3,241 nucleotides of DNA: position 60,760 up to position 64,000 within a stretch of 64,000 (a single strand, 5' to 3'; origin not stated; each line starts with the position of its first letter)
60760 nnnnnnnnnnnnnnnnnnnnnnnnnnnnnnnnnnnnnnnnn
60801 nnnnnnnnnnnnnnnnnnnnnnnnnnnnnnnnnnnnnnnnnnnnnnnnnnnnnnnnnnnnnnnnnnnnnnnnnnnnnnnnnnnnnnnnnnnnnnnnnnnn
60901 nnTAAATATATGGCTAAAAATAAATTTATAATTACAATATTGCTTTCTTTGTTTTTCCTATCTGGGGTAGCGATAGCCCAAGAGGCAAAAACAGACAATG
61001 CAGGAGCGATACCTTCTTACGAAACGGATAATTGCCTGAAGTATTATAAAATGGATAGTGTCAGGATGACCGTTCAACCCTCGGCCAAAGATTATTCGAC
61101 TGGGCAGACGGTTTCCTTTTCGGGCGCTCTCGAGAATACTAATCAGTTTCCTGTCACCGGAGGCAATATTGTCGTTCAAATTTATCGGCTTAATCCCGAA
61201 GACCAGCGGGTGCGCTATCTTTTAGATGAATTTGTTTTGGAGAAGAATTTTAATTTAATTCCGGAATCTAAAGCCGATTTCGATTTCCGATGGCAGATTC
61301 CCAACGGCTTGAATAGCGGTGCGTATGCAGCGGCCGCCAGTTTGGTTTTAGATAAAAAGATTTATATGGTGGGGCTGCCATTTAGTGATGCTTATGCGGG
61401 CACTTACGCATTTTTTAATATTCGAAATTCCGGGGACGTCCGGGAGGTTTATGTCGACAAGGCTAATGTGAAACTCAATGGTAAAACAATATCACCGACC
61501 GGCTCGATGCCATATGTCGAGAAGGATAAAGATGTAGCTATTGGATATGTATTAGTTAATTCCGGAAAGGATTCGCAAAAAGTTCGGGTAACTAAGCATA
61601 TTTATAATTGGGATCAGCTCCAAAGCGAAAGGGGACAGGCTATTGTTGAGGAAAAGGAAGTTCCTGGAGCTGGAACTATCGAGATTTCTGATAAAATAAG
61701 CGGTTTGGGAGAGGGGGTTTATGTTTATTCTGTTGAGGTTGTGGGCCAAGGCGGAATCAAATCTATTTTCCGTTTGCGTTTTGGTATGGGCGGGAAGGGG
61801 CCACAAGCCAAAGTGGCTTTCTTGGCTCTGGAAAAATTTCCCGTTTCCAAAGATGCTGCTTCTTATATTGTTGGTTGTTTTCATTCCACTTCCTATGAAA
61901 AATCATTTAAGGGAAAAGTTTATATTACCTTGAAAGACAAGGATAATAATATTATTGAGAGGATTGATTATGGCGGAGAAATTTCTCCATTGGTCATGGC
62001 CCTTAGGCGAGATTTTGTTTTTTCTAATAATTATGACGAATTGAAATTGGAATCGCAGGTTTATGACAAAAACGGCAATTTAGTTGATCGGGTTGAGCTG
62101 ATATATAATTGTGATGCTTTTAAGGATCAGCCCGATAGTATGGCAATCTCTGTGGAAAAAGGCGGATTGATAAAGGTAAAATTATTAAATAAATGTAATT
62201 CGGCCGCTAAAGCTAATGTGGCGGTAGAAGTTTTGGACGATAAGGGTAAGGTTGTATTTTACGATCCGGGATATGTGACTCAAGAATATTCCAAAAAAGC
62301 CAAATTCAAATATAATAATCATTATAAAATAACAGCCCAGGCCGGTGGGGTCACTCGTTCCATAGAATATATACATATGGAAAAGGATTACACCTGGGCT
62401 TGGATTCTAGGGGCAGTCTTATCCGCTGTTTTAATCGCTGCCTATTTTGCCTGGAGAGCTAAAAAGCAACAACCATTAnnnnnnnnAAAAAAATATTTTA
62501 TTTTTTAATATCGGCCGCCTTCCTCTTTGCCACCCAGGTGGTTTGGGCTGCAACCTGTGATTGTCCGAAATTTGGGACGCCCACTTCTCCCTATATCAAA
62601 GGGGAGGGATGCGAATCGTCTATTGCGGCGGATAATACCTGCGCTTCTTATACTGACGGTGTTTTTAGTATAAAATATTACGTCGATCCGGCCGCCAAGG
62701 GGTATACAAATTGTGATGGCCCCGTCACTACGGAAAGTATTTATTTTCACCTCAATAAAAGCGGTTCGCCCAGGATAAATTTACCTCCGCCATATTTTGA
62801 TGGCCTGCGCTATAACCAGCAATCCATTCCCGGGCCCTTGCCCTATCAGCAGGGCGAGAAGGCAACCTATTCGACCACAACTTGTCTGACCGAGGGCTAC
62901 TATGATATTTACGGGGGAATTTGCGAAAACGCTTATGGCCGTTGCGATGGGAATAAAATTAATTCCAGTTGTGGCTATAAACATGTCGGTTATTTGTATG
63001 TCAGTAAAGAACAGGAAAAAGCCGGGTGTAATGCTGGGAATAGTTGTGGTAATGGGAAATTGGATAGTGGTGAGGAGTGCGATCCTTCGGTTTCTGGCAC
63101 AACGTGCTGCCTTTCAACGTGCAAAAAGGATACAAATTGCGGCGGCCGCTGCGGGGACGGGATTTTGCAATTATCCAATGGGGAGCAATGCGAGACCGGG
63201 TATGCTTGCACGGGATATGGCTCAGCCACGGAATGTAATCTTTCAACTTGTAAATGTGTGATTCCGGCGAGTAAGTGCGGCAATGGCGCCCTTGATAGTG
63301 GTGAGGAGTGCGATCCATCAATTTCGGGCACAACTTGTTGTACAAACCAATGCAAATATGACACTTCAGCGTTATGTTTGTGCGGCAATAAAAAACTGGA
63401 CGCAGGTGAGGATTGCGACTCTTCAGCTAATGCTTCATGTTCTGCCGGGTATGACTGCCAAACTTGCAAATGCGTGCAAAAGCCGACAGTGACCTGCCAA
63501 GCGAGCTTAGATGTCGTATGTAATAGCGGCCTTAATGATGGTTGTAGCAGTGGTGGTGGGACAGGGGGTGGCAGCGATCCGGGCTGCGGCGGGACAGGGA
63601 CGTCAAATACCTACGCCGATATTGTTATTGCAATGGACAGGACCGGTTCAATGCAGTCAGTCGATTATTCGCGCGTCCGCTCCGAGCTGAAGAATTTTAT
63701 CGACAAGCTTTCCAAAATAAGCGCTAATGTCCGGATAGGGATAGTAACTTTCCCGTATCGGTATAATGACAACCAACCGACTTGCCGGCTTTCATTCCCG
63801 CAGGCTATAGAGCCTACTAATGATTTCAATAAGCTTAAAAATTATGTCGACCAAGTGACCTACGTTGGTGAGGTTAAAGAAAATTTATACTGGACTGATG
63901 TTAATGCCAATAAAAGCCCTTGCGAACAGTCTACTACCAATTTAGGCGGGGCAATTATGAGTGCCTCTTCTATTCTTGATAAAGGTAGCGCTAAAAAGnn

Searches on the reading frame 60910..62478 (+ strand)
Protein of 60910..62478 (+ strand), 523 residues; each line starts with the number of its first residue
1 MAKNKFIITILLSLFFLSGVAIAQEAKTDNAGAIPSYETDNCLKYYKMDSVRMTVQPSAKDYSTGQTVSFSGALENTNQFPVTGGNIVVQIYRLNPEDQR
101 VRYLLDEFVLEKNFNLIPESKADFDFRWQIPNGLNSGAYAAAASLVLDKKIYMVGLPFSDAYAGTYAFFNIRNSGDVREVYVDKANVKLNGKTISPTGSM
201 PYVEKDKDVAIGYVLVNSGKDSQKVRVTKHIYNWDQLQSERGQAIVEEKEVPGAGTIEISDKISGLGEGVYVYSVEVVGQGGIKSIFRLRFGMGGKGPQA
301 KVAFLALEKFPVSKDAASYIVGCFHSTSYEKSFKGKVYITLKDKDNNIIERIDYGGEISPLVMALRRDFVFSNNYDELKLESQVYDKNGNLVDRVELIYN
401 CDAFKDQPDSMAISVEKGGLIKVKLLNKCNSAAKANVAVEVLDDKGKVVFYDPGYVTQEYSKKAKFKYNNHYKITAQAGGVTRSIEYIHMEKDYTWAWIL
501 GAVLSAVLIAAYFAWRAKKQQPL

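Call 3: search_protein_families(library=pfam, proteins=[window:60910-62478:+], max_evalue=1)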
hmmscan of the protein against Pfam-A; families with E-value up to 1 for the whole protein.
window:60910-62478:+ (523 aa): 3 families
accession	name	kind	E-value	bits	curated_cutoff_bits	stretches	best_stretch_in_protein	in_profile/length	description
PF13860.13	FlgD_ig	-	0.03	14.7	27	0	381-397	26-42/79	FlgD Ig-like domain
PF13567.11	DUF4131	-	0.034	14.3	31.6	0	4-55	28-73/165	Domain of unknown function (DUF4131)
PF20200.4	DUF6562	-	0.04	13.8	25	1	327-398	189-264/304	Family of unknown function (DUF6562)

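Call 4: search_protein_families(library=ncbifam, proteins=[window:60910-62478:+], max_evalue=1)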
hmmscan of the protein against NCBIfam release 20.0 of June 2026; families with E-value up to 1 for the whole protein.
window:60910-62478:+ (523 aa): 4 families
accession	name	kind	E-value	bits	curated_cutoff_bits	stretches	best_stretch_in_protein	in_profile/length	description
NF006463.0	PRK08861.1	equivalog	0.025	13.5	670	1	159-194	99-135/388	O-succinylhomoserine (thiol)-lyase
NF007471.0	PRK10053.1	equivalog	0.032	14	179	0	182-228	59-105/130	YdeI family stress tolerance OB fold protein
NF041895.1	choice_anch_V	domain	0.04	14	42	1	49-134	37-121/150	choice-of-anchor V domain-containing protein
NF038353.1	FxLYD_dom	domain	0.81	9.6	23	0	375-394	18-37/71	FxLYD domain-containing protein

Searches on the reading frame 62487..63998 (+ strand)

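Call 103: search_protein_families(library=pfam, proteins=[window:62487-63998:+], max_evalue=0.01)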
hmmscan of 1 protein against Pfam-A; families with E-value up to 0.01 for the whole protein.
window:62487-63998:+ (504 aa): 2 families
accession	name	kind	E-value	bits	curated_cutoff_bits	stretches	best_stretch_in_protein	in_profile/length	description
PF00092.34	VWA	-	5.6e-05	23.9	23.8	1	378-457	1-71/174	von Willebrand factor type A domain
PF13519.12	VWA_2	-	0.0036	18.4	27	0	379-422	1-45/107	von Willebrand factor type A domain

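Call 104: search_protein_families(library=ncbifam, proteins=[window:62487-63998:+], max_evalue=0.01)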
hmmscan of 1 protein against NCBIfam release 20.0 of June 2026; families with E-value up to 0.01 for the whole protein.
window:62487-63998:+ (504 aa): 0 families
